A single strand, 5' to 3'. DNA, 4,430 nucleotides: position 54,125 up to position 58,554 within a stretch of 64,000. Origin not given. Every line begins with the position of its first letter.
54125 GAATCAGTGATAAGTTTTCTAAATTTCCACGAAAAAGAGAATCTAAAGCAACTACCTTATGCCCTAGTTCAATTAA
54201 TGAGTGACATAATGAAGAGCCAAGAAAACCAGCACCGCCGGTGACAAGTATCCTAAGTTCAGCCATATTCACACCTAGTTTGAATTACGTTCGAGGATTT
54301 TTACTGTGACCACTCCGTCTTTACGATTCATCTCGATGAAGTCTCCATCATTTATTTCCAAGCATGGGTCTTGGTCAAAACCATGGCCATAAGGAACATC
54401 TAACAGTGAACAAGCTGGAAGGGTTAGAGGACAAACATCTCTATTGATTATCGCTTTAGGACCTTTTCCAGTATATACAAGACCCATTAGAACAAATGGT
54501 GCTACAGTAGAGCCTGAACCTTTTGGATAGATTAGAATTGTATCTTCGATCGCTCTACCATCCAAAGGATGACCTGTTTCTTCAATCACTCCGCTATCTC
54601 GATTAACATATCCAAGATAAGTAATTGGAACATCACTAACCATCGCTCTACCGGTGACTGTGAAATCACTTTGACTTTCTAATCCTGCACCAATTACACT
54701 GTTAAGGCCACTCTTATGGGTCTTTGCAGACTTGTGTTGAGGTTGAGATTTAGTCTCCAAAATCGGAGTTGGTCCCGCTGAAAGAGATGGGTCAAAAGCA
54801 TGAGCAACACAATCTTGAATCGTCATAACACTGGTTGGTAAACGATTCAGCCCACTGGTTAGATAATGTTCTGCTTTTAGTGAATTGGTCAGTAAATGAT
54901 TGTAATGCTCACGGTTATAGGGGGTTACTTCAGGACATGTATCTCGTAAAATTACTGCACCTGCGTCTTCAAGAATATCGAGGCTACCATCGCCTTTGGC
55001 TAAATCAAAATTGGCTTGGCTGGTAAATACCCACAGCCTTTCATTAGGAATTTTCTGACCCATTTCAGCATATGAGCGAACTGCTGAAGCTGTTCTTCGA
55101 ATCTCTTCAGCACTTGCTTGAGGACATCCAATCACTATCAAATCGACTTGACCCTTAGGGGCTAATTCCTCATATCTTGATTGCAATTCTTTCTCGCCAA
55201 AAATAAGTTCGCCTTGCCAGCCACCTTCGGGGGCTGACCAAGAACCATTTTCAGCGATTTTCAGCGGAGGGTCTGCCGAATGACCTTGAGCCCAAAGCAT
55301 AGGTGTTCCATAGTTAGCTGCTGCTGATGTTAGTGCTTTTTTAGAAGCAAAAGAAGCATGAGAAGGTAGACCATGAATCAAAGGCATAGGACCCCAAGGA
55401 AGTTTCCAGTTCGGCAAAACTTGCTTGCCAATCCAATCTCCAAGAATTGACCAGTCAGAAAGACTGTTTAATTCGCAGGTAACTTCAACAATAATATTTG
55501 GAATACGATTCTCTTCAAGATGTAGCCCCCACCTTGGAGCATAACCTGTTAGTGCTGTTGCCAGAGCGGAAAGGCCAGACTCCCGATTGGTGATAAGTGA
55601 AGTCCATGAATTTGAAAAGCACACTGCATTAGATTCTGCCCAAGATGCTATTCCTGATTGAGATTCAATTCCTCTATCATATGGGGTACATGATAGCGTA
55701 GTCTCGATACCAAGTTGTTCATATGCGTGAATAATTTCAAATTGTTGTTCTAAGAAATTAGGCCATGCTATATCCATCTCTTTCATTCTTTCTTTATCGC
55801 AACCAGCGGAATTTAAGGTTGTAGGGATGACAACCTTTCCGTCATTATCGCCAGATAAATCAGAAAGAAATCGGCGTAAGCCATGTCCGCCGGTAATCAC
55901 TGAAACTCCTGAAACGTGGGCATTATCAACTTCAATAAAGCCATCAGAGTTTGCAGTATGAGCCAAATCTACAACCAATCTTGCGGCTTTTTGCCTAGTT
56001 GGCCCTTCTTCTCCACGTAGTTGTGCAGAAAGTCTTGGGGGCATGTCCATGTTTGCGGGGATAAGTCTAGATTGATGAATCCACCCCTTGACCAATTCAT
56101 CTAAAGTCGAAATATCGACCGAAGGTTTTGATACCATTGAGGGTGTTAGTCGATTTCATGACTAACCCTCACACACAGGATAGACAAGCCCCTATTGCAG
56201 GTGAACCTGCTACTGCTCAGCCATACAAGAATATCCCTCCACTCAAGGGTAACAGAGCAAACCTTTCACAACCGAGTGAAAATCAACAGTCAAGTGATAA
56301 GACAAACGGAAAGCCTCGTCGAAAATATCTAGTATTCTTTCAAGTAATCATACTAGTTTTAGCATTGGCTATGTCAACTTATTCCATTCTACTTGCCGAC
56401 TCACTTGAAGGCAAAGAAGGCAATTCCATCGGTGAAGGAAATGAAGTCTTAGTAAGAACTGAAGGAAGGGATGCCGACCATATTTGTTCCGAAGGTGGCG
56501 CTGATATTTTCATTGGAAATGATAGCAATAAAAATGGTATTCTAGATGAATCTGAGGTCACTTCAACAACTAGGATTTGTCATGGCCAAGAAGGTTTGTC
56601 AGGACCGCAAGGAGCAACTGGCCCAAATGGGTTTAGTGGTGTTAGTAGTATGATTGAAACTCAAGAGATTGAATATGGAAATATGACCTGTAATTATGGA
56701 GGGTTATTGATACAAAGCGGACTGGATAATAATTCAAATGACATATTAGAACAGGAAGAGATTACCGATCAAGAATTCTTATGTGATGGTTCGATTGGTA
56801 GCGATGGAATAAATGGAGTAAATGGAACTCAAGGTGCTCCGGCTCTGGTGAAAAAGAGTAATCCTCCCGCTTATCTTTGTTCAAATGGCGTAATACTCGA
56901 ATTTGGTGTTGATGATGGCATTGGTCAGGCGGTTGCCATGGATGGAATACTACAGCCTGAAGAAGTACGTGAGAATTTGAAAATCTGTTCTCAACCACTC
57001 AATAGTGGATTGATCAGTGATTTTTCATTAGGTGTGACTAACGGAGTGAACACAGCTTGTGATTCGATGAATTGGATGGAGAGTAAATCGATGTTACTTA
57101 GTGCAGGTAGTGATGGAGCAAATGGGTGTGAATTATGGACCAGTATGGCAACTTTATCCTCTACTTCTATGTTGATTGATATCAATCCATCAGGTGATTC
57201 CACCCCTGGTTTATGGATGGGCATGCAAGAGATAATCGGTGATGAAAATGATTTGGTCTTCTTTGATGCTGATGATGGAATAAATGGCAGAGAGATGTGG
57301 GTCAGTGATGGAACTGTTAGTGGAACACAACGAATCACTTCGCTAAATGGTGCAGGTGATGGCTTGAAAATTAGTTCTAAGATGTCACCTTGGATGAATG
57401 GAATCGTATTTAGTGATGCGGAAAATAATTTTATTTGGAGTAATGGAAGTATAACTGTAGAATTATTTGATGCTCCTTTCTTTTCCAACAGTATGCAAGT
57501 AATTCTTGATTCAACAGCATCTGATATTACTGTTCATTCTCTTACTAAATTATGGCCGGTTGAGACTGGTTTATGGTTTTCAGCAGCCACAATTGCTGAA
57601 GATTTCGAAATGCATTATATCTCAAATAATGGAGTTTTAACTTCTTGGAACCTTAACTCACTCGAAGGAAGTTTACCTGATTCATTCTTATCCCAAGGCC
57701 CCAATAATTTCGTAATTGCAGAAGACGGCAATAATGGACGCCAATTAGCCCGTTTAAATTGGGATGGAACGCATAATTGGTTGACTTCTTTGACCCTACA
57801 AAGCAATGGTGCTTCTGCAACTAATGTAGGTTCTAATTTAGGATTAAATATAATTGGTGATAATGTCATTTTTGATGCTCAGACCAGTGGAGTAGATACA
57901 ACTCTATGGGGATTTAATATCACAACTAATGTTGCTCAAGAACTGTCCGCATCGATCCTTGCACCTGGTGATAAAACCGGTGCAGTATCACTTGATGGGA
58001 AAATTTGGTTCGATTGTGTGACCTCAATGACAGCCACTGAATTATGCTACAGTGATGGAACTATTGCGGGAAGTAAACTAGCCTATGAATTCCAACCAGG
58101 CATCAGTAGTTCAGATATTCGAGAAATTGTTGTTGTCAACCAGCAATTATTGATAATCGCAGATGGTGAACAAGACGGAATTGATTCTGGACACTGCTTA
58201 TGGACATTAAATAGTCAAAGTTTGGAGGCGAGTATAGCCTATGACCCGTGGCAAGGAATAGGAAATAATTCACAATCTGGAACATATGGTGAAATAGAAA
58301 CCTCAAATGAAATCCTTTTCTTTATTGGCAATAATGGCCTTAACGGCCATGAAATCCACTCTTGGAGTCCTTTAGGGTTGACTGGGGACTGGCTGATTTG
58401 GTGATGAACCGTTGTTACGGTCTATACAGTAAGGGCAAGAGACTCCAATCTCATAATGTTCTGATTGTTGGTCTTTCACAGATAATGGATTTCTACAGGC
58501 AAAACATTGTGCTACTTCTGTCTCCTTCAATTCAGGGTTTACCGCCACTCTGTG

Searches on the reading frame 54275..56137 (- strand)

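Call 10: search_protein_families(library=pfam, proteins=[window:54275-56137:-])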
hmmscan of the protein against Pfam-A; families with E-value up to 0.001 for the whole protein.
window:54275-56137:- (620 aa): 3 families
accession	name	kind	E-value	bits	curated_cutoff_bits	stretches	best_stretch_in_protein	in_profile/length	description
PF04412.18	AcnX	-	4.8e-91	305.9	31.5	1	38-444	9-399/400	Aconitase X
PF01989.23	AcnX_swivel_put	-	2e-17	63.3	27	1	506-582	2-78/80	Aconitase X swivel domain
PF00330.25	Aconitase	-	0.00083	18.9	28.7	0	328-401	338-414/463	Aconitase family (aconitate hydratase)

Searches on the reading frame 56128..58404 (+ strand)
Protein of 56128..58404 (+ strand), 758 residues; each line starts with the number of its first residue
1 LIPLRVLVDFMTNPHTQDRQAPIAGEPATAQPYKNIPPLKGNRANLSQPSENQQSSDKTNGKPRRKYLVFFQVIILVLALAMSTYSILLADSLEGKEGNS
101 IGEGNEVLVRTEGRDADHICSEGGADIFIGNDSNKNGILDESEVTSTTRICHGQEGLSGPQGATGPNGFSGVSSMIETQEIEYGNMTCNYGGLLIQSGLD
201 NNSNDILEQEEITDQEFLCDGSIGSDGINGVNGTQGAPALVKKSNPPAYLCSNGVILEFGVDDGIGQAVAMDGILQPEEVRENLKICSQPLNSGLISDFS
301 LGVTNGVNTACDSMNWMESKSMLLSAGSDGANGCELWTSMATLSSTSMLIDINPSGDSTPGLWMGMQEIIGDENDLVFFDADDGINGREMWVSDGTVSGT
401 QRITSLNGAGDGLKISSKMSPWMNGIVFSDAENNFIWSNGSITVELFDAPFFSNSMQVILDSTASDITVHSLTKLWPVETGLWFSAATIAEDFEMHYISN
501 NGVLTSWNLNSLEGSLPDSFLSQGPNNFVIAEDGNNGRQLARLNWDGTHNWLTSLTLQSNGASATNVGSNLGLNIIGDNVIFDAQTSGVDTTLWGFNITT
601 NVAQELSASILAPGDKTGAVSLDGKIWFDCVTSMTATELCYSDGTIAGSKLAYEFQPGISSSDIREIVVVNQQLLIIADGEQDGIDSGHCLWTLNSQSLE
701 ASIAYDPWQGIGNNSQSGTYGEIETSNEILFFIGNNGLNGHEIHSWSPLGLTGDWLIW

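Call 10: search_protein_families(library=pfam, proteins=[window:56128-58404:+])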
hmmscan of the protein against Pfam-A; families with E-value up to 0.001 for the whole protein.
window:56128-58404:+ (758 aa): 1 family
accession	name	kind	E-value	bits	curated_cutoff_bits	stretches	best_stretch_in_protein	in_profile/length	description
PF23657.1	DUF7151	-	1.8e-22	79.5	27.2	2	174-219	2-46/46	Domain of unknown function (DUF7151)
